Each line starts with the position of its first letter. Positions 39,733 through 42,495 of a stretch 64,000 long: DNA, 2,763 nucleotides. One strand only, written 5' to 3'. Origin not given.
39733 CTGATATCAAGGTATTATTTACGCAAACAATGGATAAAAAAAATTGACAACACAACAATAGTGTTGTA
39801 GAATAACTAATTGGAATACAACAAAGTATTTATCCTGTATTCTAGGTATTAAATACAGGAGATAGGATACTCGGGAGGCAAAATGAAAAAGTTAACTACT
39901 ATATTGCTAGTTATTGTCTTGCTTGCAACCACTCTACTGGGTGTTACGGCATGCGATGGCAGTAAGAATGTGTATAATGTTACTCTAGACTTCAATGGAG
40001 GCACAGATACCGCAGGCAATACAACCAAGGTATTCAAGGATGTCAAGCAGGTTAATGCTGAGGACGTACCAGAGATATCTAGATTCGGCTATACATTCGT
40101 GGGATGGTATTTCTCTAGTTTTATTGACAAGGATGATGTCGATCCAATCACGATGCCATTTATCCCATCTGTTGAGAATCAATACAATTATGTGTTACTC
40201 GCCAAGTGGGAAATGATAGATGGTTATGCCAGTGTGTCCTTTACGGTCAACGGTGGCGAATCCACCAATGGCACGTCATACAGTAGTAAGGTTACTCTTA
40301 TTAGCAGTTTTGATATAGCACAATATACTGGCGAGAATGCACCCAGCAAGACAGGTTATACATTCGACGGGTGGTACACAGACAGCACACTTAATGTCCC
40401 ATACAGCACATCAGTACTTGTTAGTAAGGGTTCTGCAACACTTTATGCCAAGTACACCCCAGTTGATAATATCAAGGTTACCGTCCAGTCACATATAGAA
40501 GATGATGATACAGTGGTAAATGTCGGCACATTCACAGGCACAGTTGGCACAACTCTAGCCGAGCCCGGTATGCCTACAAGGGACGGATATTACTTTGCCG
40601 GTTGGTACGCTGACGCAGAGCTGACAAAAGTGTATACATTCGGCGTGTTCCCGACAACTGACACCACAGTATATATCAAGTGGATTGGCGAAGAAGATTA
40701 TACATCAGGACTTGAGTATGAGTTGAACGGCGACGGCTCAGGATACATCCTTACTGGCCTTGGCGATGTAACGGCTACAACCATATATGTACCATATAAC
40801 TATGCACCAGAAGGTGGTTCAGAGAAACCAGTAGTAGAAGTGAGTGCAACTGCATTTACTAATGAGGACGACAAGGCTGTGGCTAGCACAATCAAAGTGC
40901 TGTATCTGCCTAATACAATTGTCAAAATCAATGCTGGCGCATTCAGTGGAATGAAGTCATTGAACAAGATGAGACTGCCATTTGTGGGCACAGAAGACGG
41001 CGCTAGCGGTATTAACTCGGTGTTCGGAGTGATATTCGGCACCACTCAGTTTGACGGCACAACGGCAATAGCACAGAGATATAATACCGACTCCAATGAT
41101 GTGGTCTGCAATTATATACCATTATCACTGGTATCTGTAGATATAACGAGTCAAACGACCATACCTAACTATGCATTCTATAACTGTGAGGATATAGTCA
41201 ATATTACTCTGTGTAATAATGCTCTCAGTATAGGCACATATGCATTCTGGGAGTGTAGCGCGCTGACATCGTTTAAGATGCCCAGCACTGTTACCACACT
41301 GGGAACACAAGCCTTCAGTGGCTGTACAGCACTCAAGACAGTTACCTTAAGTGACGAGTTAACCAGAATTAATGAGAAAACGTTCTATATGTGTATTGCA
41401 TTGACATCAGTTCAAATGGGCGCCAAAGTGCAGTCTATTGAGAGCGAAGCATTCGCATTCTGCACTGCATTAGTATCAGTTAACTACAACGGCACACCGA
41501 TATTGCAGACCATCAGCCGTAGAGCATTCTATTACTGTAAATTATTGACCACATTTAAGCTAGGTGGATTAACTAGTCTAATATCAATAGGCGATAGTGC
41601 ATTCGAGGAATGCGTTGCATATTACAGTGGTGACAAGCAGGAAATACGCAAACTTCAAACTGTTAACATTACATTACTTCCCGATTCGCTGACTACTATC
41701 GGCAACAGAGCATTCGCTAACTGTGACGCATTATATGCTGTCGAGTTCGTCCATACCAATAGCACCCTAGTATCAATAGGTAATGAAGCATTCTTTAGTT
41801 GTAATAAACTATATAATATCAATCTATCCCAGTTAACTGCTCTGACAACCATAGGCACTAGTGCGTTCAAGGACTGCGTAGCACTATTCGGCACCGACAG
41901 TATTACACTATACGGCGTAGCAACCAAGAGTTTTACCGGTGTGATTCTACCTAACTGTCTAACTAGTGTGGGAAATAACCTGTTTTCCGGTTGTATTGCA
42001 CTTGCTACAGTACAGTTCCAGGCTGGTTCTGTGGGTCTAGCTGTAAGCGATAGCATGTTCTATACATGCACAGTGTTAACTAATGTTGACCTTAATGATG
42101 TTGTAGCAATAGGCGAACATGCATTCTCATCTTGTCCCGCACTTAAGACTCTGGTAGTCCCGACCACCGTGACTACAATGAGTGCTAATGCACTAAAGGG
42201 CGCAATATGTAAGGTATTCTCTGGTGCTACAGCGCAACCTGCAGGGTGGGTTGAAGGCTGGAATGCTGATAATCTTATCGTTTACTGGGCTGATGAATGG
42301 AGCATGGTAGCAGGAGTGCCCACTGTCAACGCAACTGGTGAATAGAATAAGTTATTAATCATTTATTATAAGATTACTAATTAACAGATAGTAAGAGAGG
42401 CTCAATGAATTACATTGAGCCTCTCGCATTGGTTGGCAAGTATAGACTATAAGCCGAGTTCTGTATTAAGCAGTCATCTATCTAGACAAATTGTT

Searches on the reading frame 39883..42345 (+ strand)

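Call 21: search_protein_families(library=pfam, proteins=[window:39883-42345:+])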
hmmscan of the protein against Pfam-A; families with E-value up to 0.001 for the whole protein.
window:39883-42345:+ (820 aa): 3 families
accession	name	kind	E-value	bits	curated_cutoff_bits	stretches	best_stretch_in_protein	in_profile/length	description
PF13306.12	LRR_5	-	4.3e-78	259.8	27.7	4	449-577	2-123/127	BspA type Leucine rich repeat region (6 copies)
PF09479.16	Flg_new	-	3.9e-28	97.8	27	3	118-190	3-65/65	Listeria-Bacteroides repeat domain (List_Bact_rpt)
PF13855.12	LRR_8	-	3.3e-16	59.2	27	0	626-668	10-51/61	Leucine rich repeat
